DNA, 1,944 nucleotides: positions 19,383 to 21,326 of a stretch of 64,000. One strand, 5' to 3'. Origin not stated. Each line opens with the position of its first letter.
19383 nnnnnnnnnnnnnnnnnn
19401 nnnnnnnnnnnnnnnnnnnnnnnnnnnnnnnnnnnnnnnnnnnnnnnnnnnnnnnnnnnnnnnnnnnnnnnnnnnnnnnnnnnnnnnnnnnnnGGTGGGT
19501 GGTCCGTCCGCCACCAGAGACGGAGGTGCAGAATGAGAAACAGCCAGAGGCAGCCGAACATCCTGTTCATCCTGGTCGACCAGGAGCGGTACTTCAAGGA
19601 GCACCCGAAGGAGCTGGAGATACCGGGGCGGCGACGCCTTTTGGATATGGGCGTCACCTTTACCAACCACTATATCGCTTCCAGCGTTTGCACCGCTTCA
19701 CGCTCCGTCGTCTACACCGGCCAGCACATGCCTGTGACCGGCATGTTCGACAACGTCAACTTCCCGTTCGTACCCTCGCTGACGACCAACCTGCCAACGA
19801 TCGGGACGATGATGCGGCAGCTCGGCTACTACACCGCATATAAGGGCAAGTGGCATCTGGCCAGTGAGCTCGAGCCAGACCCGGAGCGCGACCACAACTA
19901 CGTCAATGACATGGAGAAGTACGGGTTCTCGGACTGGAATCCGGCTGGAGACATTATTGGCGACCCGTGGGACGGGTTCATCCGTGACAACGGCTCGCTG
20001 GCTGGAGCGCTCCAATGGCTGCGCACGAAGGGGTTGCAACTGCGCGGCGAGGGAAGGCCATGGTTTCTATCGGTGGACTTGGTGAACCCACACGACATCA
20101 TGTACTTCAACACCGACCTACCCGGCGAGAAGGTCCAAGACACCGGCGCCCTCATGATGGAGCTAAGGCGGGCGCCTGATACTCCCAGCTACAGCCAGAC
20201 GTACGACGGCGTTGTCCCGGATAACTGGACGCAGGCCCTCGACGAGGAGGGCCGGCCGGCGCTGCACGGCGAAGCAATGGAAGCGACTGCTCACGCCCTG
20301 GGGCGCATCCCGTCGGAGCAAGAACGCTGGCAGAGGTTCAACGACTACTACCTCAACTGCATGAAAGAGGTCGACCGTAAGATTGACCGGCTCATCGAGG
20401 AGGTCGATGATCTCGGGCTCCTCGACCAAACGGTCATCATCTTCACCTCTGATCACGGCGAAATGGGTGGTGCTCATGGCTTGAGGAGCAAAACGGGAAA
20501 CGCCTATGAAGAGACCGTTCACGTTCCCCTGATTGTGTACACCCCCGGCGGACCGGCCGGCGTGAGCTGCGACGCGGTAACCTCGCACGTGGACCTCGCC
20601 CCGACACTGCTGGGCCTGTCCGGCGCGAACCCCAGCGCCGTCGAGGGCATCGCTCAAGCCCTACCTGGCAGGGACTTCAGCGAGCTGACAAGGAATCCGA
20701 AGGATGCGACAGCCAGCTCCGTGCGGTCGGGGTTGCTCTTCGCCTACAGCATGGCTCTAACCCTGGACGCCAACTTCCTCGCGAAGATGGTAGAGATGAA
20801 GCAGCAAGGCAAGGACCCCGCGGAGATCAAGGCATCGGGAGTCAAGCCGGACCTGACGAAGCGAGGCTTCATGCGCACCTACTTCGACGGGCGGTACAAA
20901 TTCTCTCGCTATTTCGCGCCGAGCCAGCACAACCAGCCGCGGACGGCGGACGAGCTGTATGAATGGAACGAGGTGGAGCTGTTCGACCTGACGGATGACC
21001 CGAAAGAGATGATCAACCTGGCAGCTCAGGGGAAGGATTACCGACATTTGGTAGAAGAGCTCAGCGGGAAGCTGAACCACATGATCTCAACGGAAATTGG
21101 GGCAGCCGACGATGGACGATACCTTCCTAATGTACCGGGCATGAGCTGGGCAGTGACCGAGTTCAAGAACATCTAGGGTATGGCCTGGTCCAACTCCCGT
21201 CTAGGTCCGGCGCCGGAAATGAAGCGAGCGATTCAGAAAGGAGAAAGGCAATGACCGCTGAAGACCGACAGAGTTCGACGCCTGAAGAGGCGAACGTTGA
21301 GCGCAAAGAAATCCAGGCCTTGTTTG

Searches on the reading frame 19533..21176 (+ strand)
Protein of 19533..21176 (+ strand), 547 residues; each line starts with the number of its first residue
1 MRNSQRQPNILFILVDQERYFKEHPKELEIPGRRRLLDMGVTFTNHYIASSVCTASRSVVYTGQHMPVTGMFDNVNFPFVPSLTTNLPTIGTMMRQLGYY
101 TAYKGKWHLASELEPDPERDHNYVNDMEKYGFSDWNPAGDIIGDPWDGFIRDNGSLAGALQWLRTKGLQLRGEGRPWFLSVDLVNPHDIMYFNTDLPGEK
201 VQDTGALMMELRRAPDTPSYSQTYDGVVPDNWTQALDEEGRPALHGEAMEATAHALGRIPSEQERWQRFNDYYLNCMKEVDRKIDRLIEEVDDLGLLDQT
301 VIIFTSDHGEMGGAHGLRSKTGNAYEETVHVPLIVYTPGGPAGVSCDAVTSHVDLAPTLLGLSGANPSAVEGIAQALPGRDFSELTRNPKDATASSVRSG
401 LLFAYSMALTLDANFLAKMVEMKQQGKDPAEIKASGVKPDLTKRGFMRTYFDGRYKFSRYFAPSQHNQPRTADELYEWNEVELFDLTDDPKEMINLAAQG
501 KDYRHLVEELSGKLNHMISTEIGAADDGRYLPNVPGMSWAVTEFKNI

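Call 42: search_protein_families(library=pfam, proteins=[window:19533-21176:+], max_evalue=0.001)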
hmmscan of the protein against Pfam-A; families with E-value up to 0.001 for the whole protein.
window:19533-21176:+ (547 aa): 4 families
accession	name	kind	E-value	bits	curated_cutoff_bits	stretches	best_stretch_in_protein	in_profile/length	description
PF00884.28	Sulfatase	-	9.4e-45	153.6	25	1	8-364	1-300/301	Sulfatase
PF16347.10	SGSH_C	-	1.2e-09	39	29.3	0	323-372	10-61/154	N-sulphoglucosamine sulphohydrolase, C-terminal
PF01663.27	Phosphodiest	-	6.5e-07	29.7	23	1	20-309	13-220/342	Type I phosphodiesterase / nucleotide pyrophosphatase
PF02995.22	DUF229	-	0.00017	20.8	25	1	267-314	300-347/496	Protein of unknown function (DUF229)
